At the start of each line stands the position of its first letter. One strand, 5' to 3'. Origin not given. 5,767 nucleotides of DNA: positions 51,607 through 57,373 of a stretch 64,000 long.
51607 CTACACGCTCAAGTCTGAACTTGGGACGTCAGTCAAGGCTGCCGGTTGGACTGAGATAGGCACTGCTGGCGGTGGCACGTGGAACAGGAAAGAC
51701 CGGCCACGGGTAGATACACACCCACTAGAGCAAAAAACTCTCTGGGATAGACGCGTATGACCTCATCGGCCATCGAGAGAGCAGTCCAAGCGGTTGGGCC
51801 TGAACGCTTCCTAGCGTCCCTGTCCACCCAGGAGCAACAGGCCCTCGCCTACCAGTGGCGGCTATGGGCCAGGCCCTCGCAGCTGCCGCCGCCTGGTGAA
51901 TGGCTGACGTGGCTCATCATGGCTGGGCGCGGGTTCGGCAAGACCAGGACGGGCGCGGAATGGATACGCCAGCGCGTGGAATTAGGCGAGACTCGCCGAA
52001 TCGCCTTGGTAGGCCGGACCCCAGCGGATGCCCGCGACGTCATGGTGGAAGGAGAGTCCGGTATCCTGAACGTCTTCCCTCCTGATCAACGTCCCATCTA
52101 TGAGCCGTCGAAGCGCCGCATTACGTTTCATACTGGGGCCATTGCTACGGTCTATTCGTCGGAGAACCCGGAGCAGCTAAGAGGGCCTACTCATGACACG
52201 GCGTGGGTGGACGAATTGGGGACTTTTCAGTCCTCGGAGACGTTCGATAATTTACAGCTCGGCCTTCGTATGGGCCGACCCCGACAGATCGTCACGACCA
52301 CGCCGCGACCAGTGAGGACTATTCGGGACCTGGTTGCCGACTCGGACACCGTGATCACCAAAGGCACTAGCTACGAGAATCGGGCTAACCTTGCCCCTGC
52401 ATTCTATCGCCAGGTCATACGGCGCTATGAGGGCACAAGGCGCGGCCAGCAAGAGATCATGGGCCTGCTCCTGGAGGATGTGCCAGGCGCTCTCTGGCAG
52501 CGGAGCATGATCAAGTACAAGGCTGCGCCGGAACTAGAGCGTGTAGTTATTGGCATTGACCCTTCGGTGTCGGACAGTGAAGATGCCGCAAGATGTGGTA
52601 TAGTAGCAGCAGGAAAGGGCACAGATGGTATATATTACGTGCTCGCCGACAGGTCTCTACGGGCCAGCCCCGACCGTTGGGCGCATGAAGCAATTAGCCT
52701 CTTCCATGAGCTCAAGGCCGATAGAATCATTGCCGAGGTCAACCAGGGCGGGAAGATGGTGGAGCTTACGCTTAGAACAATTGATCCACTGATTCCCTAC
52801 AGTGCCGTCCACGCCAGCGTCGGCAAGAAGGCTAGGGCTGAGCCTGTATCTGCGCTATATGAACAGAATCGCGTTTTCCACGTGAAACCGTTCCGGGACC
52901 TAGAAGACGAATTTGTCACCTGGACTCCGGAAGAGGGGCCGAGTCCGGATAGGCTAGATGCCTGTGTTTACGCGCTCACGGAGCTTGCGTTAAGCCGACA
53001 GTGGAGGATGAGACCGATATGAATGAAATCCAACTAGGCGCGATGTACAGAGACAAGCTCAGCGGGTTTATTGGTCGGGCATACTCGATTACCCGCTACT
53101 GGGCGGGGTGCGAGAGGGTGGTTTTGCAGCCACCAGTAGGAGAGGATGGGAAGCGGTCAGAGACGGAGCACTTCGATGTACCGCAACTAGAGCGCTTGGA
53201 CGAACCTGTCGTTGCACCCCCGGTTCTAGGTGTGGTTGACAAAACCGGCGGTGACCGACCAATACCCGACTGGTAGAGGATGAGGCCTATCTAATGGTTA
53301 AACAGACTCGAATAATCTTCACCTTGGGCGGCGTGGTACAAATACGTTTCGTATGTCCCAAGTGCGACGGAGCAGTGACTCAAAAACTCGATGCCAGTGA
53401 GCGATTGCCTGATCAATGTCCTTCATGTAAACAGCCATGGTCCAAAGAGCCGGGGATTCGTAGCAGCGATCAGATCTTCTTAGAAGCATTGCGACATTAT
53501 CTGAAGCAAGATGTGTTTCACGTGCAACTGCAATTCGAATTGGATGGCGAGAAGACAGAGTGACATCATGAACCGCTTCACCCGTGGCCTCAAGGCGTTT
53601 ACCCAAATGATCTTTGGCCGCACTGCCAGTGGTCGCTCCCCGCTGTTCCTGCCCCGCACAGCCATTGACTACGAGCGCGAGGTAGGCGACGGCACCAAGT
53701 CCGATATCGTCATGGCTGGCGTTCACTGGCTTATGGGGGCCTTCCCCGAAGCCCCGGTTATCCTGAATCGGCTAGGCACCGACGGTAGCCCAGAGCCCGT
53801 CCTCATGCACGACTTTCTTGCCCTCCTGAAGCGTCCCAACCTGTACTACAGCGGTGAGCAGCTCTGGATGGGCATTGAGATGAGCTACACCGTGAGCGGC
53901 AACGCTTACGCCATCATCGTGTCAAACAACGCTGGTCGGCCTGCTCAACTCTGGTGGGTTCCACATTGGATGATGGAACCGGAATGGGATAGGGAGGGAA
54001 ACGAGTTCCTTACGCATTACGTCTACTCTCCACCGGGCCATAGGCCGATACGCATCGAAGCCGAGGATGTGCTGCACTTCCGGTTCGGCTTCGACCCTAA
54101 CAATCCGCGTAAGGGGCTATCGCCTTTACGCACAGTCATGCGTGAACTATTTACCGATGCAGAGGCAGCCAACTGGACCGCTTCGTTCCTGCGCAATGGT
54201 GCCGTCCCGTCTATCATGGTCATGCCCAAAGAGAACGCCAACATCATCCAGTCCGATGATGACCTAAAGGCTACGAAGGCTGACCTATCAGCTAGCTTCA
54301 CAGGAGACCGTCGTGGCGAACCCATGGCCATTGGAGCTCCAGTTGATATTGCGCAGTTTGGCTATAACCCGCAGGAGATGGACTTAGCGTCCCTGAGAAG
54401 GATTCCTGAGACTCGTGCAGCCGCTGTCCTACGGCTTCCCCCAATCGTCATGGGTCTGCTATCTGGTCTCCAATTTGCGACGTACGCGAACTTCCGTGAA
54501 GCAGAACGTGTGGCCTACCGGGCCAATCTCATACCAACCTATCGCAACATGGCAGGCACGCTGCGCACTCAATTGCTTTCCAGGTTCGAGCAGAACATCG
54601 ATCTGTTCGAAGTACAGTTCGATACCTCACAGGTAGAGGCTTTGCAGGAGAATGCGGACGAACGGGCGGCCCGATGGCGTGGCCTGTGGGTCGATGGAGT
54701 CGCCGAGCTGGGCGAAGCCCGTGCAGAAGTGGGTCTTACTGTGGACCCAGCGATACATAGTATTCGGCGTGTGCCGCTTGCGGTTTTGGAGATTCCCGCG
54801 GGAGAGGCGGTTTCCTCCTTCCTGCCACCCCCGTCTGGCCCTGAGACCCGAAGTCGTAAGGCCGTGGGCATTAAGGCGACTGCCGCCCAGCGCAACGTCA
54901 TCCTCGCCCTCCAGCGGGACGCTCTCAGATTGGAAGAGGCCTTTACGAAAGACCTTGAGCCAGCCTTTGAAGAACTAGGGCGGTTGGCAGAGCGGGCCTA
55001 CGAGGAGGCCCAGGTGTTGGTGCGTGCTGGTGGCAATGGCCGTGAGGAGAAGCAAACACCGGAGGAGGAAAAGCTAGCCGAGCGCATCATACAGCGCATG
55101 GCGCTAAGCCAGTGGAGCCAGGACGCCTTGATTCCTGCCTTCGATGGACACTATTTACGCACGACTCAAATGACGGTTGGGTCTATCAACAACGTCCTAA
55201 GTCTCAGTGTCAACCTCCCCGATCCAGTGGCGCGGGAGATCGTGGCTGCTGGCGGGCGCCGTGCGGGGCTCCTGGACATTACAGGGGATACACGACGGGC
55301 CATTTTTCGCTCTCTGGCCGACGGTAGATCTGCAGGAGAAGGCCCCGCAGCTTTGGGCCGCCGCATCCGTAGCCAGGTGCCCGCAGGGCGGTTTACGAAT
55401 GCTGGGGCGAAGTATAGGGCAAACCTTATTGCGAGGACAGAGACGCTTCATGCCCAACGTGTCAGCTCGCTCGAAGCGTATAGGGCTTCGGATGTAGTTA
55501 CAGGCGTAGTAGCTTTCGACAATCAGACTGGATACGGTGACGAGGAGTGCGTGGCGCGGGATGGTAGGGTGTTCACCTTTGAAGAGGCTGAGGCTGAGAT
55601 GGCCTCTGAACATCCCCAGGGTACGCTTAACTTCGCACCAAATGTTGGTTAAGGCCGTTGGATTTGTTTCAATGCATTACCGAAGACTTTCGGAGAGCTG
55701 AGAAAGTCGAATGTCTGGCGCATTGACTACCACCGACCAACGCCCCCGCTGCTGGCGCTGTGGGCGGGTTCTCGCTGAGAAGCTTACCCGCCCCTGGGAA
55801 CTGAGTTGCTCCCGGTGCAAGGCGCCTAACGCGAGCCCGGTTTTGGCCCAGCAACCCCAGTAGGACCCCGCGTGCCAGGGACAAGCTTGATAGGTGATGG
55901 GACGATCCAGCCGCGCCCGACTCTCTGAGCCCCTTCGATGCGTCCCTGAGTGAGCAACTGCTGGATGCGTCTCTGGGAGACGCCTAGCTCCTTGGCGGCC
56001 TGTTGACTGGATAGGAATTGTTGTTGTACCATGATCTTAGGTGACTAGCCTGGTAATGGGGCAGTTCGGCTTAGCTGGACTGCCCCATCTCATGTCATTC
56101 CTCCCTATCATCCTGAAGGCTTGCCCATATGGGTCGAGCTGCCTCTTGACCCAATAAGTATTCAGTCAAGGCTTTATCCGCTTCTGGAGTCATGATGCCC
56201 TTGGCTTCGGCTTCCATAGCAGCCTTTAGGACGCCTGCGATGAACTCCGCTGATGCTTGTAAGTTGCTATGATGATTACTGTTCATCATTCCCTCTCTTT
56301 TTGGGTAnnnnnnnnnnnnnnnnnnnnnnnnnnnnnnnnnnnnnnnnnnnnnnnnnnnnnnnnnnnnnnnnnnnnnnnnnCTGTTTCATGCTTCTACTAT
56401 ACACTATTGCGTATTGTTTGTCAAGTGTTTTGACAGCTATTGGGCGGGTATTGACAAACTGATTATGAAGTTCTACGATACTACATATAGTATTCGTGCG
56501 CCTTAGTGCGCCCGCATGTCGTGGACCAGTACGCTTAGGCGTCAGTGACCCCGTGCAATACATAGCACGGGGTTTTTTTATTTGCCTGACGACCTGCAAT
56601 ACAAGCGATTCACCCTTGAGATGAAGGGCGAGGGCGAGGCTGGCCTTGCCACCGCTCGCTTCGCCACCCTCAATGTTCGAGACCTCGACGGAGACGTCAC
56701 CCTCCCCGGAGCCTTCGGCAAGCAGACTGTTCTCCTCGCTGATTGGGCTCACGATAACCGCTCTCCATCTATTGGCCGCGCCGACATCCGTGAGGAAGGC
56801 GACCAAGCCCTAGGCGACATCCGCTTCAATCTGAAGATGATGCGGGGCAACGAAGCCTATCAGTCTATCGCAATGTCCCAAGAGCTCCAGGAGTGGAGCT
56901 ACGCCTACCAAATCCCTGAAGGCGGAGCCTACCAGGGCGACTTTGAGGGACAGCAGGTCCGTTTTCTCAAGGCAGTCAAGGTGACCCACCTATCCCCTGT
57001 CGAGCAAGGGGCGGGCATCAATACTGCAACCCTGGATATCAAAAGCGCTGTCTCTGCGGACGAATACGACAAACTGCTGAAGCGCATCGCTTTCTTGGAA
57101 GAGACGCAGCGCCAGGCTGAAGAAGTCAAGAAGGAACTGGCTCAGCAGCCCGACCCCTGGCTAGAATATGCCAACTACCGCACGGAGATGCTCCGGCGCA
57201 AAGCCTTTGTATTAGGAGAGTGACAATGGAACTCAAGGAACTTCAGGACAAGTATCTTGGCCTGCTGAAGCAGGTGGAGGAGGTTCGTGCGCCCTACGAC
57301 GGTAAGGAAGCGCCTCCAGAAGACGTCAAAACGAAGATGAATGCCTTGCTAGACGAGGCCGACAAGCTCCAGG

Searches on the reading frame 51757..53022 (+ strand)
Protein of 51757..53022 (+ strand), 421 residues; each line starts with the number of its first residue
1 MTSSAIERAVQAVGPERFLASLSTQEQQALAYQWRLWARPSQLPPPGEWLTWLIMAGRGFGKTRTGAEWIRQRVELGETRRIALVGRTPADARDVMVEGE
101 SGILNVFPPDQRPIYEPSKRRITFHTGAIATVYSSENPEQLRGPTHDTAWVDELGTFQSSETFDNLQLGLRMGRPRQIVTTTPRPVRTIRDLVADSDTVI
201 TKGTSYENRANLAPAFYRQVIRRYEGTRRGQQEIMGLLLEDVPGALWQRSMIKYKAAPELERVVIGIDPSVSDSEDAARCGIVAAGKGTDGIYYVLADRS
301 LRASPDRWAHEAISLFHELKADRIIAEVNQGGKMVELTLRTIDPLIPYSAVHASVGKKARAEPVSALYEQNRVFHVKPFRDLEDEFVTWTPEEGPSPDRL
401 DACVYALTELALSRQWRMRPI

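Call 15: search_protein_families(library=pfam, proteins=[window:51757-53022:+])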
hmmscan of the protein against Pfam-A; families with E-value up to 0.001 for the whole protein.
window:51757-53022:+ (421 aa): 2 families
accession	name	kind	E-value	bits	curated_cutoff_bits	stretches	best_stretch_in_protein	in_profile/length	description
PF03237.21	Terminase_6N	-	3.6e-22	79.5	22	1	53-253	1-214/215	Terminase large subunit, T4likevirus-type, N-terminal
PF17289.8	Terminase_6C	-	5.5e-14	52.9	22.6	1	265-408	1-153/155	Terminase RNaseH-like domain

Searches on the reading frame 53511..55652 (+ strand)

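Call 15: search_protein_families(library=pfam, proteins=[window:53511-55652:+])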
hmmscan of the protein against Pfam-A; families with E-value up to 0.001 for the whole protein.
window:53511-55652:+ (713 aa): 1 family
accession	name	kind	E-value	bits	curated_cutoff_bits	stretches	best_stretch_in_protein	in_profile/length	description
PF04860.17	Phage_portal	-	1.8e-44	152.7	39.1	1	67-407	3-320/321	Phage portal protein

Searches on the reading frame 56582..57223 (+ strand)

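Call 15: search_protein_families(library=pfam, proteins=[window:56582-57223:+])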
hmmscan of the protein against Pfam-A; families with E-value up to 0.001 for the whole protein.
window:56582-57223:+ (213 aa): 1 family
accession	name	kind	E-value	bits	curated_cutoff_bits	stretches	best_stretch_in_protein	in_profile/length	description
PF04586.22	Peptidase_S78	-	0.00012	22.7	21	1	51-150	52-152/165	Caudovirus prohead serine protease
